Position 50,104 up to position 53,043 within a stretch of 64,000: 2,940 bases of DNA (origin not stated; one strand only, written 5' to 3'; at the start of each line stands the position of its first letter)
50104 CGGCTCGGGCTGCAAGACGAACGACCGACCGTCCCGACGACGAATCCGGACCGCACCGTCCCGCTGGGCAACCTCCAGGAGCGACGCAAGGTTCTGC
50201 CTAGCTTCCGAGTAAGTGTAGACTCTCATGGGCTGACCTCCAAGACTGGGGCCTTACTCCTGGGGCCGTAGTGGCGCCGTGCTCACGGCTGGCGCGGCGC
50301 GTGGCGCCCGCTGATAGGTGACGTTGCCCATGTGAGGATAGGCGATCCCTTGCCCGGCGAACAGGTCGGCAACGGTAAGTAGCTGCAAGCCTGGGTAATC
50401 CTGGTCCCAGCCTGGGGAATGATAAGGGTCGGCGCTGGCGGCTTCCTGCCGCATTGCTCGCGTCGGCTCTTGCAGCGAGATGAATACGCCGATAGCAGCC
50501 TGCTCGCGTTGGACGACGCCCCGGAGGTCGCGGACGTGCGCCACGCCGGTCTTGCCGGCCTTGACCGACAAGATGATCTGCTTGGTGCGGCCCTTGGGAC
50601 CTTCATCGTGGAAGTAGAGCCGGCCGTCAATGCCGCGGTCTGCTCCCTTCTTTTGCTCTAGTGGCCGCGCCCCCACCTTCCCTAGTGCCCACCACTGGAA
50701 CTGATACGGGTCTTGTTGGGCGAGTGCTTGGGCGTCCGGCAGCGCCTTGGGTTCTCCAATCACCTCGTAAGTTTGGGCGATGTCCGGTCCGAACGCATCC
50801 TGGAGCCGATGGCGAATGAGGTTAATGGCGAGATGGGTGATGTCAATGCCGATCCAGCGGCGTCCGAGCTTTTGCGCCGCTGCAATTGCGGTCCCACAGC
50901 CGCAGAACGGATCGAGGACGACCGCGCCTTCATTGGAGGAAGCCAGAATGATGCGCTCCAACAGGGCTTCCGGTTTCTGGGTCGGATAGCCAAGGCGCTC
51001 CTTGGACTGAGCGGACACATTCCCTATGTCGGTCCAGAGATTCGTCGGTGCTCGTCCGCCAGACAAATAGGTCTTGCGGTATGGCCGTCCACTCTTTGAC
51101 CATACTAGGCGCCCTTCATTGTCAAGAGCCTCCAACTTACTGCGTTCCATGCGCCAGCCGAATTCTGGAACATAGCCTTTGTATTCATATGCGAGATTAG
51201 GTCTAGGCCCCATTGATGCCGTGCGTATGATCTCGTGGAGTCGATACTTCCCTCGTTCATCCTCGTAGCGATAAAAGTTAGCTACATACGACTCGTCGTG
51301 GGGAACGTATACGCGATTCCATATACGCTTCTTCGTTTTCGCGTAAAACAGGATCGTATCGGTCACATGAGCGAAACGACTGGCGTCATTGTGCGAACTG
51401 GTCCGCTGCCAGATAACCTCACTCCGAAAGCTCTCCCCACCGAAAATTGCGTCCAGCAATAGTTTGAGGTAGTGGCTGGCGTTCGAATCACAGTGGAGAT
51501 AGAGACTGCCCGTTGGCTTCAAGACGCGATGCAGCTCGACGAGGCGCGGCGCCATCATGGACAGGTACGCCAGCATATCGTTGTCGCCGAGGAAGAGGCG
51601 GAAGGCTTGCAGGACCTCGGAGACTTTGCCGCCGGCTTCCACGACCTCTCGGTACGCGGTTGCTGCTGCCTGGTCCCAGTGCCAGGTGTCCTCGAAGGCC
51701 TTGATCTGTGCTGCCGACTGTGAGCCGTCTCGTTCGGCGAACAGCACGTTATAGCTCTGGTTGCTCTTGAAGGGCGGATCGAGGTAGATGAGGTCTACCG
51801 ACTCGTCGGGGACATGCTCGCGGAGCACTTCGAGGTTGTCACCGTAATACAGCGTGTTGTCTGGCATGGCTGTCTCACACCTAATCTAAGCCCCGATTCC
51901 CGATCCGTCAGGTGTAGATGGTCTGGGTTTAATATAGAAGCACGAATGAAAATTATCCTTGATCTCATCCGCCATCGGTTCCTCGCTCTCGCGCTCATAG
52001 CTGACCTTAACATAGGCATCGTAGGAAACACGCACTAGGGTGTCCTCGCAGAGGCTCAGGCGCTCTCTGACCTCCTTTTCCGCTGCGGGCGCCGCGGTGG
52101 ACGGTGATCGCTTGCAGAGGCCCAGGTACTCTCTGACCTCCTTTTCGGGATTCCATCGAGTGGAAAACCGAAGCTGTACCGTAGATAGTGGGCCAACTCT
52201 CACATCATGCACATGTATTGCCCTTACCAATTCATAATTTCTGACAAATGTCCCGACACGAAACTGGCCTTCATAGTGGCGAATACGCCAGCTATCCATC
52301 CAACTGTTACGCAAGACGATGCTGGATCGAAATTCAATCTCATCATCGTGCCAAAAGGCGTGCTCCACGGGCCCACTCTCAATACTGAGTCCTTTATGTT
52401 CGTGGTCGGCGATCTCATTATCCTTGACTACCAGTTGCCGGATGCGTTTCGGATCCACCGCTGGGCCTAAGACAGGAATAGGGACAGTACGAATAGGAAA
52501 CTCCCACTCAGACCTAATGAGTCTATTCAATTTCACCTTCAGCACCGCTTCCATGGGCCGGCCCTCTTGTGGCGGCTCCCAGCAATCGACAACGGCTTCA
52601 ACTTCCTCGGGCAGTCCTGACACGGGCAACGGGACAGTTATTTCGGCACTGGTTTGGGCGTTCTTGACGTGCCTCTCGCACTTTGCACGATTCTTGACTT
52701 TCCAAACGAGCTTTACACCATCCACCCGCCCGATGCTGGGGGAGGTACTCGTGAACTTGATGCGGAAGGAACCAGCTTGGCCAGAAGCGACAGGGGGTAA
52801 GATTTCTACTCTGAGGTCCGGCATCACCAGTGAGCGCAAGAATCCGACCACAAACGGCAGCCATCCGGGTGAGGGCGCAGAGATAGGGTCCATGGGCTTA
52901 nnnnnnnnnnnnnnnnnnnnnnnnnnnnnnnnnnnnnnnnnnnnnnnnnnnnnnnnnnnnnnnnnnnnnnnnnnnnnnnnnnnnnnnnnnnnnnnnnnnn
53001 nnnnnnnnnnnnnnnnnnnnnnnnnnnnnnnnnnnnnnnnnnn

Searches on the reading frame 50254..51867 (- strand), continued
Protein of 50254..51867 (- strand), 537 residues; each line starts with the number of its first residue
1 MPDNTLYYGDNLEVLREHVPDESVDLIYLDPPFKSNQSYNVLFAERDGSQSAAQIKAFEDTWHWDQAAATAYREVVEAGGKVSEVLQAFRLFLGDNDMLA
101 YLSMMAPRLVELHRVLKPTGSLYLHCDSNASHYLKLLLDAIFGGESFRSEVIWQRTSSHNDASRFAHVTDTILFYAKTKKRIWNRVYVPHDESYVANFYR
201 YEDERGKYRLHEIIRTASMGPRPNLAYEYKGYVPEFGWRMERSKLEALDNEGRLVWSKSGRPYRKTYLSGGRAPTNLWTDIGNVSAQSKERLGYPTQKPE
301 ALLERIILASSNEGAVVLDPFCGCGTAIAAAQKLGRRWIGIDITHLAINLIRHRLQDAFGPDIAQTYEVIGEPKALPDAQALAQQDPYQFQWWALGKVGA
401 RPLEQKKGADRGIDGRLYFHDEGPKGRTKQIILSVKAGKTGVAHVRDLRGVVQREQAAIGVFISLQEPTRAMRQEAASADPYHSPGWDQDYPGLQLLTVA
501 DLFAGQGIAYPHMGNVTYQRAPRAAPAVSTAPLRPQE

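Call 75: find_encoding_contigs(protein=P0008, flank=4000, max_places=2)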
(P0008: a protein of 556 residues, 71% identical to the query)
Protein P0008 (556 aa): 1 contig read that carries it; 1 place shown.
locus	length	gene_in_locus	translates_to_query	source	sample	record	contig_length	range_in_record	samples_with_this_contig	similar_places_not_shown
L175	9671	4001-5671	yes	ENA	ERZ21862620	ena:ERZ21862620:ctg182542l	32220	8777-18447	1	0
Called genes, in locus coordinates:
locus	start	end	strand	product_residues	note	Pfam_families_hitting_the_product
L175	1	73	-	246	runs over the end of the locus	PF23023:Anti-Pycsar_Apyc1 (faint), PF00753:Lactamase_B, PF12706:Lactamase_B_2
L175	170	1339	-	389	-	PF04389:Peptidase_M28 (weak), PF01546:Peptidase_M20, PF07687:M20_dimer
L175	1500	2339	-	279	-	PF04909:Amidohydro_2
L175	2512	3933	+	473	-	-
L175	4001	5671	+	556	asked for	PF01555:N6_N4_Mtase, PF04471:Mrr_cat (weak), PF22722:NA-iREase1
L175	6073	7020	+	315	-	PF00248:Aldo_ket_red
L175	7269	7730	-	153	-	PF02502:LacAB_rpiB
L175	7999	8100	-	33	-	-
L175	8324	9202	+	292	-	PF13292:DXP_synthase_N, PF00456:Transketolase_N, PF00676:E1_dh (weak)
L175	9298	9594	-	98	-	PF08666:SAF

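Call 76: find_encoding_contigs(protein=P0009, flank=4000, max_places=2)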
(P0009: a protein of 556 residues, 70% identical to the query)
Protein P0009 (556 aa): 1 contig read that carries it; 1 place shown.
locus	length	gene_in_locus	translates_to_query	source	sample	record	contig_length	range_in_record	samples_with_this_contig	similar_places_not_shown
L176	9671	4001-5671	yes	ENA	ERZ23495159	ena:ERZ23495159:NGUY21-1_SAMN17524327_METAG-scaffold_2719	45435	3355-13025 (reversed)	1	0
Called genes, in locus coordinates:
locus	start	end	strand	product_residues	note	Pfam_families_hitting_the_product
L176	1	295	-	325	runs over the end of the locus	PF03576:Peptidase_S58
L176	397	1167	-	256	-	PF12697:Abhydrolase_6, PF00561:Abhydrolase_1, PF12146:Hydrolase_4, PF20408:Abhydrolase_11 (weak), PF12146:Hydrolase_4 (weak)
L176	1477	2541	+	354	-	PF14597:Lactamase_B_5, PF07883:Cupin_2, PF02311:AraC_binding (weak)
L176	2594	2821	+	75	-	-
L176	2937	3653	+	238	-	-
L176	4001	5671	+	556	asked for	PF01555:N6_N4_Mtase, PF04471:Mrr_cat (weak), PF22722:NA-iREase1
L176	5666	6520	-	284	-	-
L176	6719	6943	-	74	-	-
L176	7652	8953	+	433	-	PF04909:Amidohydro_2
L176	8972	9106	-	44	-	-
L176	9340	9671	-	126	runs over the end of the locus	-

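Call 81: search_protein_families(library=pfam, proteins=[L175:2512-3933:+, L174:3304-3987:+, L126:3863-4873:+], max_evalue=0.1)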
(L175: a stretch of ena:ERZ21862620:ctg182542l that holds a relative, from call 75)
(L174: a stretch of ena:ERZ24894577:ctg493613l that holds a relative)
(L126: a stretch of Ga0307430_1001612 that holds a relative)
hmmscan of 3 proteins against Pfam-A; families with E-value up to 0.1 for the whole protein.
L175:2512-3933:+ (473 aa): 2 families
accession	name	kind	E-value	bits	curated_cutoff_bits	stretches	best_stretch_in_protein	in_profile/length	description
PF05531.17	NPV_P10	-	0.0092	16.9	29.8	1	278-321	10-53/75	Nucleopolyhedrovirus P10 protein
PF25450.1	Rab11-FIP3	-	0.051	14.3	31.9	0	266-329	43-104/125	Rab11-FIP3-like domain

L174:3304-3987:+ (227 aa): 0 families

L126:3863-4873:+ (336 aa): 2 families
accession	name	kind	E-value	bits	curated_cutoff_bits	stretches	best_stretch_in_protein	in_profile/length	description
PF13091.12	PLDc_2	-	1.7e-06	28.3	27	1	50-140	29-116/132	PLD-like domain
PF09565.16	RE_NgoFVII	-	0.0017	18.1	23.8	1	38-134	25-127/162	NgoFVII restriction endonuclease N-terminal PLD domain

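Call 87: search_protein_families(library=phrogs, proteins=[window:50254-51867:-, L003:5592-5948:+], max_evalue=0.01)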
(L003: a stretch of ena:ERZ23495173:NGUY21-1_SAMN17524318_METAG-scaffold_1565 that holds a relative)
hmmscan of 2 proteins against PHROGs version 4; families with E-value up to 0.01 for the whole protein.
window:50254-51867:- (537 aa): 14 families
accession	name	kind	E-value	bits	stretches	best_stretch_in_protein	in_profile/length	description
phrog_67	-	other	1.1e-63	217.5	1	1-511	121-467/743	DNA methyltransferase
phrog_498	-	other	5.6e-20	72.4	1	111-372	263-435/633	DNA methyltransferase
phrog_3008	-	other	5.6e-17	62.8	1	294-365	150-221/244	DNA methyltransferase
phrog_6952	-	other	2.6e-11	44.7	1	294-345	114-165/181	DNA methyltransferase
phrog_6025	-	other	4.7e-10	40.4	2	101-168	58-123/192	DNA methyltransferase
phrog_18293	-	other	1.6e-09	38.8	1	290-345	42-97/119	methyltransferase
phrog_23085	-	unknown function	1.3e-08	35.5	1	287-376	37-125/138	-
phrog_23148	-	unknown function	5.2e-08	34.1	1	293-359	84-150/165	-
phrog_16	-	DNA, RNA and nucleotide metabolism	6.6e-05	22.3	1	303-342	857-896/986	DNA helicase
phrog_18146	-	other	9.9e-05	22.4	1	300-360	55-116/452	DNA methyltransferase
phrog_8769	-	other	0.0058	17.5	0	314-355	12-53/71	methyltransferase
phrog_12862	-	unknown function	0.0078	17.1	0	3-34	2-32/149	-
phrog_12517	-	unknown function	0.0079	16.4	0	313-358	105-150/316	-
phrog_26713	-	other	0.0086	17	0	4-37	6-44/74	methyltransferase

L003:5592-5948:+ (118 aa): 2 families
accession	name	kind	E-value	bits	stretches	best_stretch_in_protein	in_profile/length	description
phrog_2720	-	unknown function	9.8e-07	29.5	1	52-114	59-121/134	-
phrog_3996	-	moron, auxiliary metabolic gene and host takeover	0.0077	16.9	1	42-109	66-134/152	membrane protein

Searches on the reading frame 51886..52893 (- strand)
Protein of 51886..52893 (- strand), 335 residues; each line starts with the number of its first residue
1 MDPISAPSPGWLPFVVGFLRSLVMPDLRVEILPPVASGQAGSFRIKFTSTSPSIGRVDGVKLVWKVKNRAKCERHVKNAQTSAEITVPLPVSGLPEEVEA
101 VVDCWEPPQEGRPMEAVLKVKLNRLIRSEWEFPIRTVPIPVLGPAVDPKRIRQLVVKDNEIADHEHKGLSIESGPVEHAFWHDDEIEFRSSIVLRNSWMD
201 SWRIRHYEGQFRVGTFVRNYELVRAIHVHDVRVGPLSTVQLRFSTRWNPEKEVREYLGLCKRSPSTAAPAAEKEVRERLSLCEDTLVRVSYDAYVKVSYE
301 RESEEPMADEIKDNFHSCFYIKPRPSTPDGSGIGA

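Call 3: search_protein_families(library=pfam, proteins=[window:51886-52893:-], max_evalue=0.01)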
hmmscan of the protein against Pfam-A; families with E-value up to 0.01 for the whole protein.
window:51886-52893:- (335 aa): 0 families

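Call 4: search_protein_families(library=padloc, proteins=[window:51886-52893:-], max_evalue=0.01)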
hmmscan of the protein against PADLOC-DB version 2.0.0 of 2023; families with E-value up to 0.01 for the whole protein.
window:51886-52893:- (335 aa): 0 families

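Call 6: search_protein_families(library=ncbifam, proteins=[window:51886-52893:-], max_evalue=0.01)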
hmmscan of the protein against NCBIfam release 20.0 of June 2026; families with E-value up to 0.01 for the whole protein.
window:51886-52893:- (335 aa): 0 families

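Call 15: search_protein_representatives(protein=window:51886-52893:-)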
Query: 335 residues. Proteins with E-value up to 0.001 (for the whole library): 4; up to 1e-10: 4; up to 1e-30: 1. The best 4 are listed.
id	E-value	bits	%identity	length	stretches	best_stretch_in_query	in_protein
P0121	7.8e-95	334.5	61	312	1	1-261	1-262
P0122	2.9e-30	122.2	48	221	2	146-261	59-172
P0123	1.5e-20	90.2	84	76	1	142-196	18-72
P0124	7.7e-20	87.9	51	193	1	146-243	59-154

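Call 16: find_homologous_proteins(query=window:51886-52893:-, max_evalue=0.001)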
Query window:51886-52893:- (335 aa): 4 proteins with E <= 0.001 among 2570 candidates.
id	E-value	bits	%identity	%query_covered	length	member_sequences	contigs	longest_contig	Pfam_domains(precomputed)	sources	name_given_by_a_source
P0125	6.2e-226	767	100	100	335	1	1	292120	-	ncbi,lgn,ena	-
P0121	2.5e-94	335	51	99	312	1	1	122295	-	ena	-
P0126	4.2e-84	301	48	99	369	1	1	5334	-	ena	-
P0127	4.6e-36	143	51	42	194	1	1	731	-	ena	-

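Call 22: find_encoding_contigs(protein=P0126, flank=6000, max_places=3)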
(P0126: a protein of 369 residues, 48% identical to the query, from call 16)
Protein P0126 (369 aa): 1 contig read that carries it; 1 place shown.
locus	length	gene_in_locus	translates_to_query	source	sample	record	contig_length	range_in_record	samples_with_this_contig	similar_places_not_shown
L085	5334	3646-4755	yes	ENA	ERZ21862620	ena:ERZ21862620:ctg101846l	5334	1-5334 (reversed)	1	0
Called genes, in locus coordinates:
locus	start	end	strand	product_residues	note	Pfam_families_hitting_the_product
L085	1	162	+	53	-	?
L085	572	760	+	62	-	-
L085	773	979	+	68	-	-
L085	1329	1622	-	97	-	PF00106:adh_short, PF13561:adh_short_C2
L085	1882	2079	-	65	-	PF00106:adh_short, PF13561:adh_short_C2 (weak)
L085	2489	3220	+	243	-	PF01144:CoA_trans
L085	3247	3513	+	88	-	-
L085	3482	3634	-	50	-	-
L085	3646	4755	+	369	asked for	-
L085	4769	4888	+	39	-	-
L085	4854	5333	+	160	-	?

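Call 31: predict_structure(alignment_id=A1)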
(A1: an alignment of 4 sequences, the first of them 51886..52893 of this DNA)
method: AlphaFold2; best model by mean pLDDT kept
length: 335 residues; sequences in the alignment: 4
mean_pLDDT: 62.0   pTM: 0.42
mean pLDDT of the five models: 62.0, 58.5, 51.4, 42.3, 42.2
residues with pLDDT >= 90: 0; 70-90: 125; 50-70: 140; < 50: 70
segments of 3 or more residues with pLDDT < 50: 1-25, 36-38, 135-166, 327-335
pLDDT, mean of each block of 10 residues (from residue 1): 35 31 53 54 67 70 69 76 76 65 61 66 66 48 28 26 50 65 73 76 81 64 61 79 76 67 61 65 61 82 79 75 53 38
secondary structure, 60 per line:
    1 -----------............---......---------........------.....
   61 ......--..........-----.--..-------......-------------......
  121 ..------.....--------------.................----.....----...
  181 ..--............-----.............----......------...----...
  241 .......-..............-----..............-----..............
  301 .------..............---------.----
elements in order: H12-23 E27-32 E42-49 E56-66 E69-78 E96-101 E115-122 E129-133 H148-164 E169-173 E178-182 E185-196 E202-214 E219-224 E231-233 E238-247 H249-262 H268-281 E287-301 E308-321

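Call 35: fold_search(model_id=the predicted structure, library=pdb)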
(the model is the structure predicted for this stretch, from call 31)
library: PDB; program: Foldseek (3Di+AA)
matches with E <= 10: 1257; with E <= 0.001: 118
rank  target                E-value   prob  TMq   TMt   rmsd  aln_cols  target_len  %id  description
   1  7usy_J                7.1e-06  0.99  0.18  0.17  21.4       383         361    9  Structure of C. elegans TMC-1 complex with ARRD-6 (released 2022-10-19)
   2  3but                  7.4e-06  1.00  0.23  0.52   7.8       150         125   18  Crystal structure of protein Af_0446 from Archaeoglobus fulgidus (released 2008-01-15)
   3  7uzs                  1.6e-05  1.00  0.20  0.12  17.1       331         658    9  Protein 4.2 (local refinement from consensus reconstruction of ankyrin complex classes) (released 2022-07-20)
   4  3gd1_C                1.6e-05  1.00  0.21  0.21  23.1       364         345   10  Structure of an Arrestin/Clathrin complex reveals a novel clathrin binding domain that modulates receptor trafficking (released 2009-08-25)
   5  8csw                  1.7e-05  1.00  0.21  0.12  16.9       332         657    9  Local refinement of protein 4.2 in Class 2 of erythrocyte ankyrin-1 complex (released 2022-07-20)
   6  9i25_C                1.7e-05  1.00  0.19  0.24  14.4       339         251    9  WxLIP from Enterococcus faecium locus A bound to long WxL (released 2026-01-28)
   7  8jrv_A                2.0e-05  0.97  0.18  0.17  23.0       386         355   11  Cryo-EM structure of the glucagon receptor bound to glucagon and beta-arrestin 1 (released 2023-08-16)
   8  4kkp_B                3.3e-05  1.00  0.20  0.27  19.2       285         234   10  Crystal structure of Vibrio cholerae RbmA (crystal form 2) (released 2013-05-22)
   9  9i1y_A                3.5e-05  1.00  0.20  0.24  15.2       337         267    9  WxLIP from Enterococcus faecium (released 2026-01-28)
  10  8fuu                  4.0e-05  0.99  0.21  0.20  22.6       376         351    8  Crystal structure of Xenopus laevis arrestin 1 - P3221 crystal form (released 2024-07-24)
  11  9pxf_A                4.2e-05  0.99  0.17  0.16  26.0       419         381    9  Ammonia monooxygenase in native membranes from N. briensis (released 2026-01-28)
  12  8as4_A                4.2e-05  0.98  0.18  0.18  23.3       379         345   10  Crystal structure of human beta-arrestin-1 (released 2023-06-07)
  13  5w0p_D                6.1e-05  0.99  0.21  0.10  22.0       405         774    9  Crystal structure of rhodopsin bound to visual arrestin determined by X-ray free electron laser (released 2017-08-09)
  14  3lh8_A                6.1e-05  0.96  0.17  0.19  20.2       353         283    9  Crystal structure of mouse VPS26B in spacegroup P41 21 2 (released 2010-02-02)
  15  8b7d                  6.7e-05  1.00  0.27  0.58   8.3       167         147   11  Luminal domain of TMEM106B (released 2023-07-19)
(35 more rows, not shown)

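Call 87: search_protein_families(library=phrogs, proteins=[window:51886-52893:-], max_evalue=0.01)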
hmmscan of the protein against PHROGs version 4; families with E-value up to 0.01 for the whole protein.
window:51886-52893:- (335 aa): 0 families
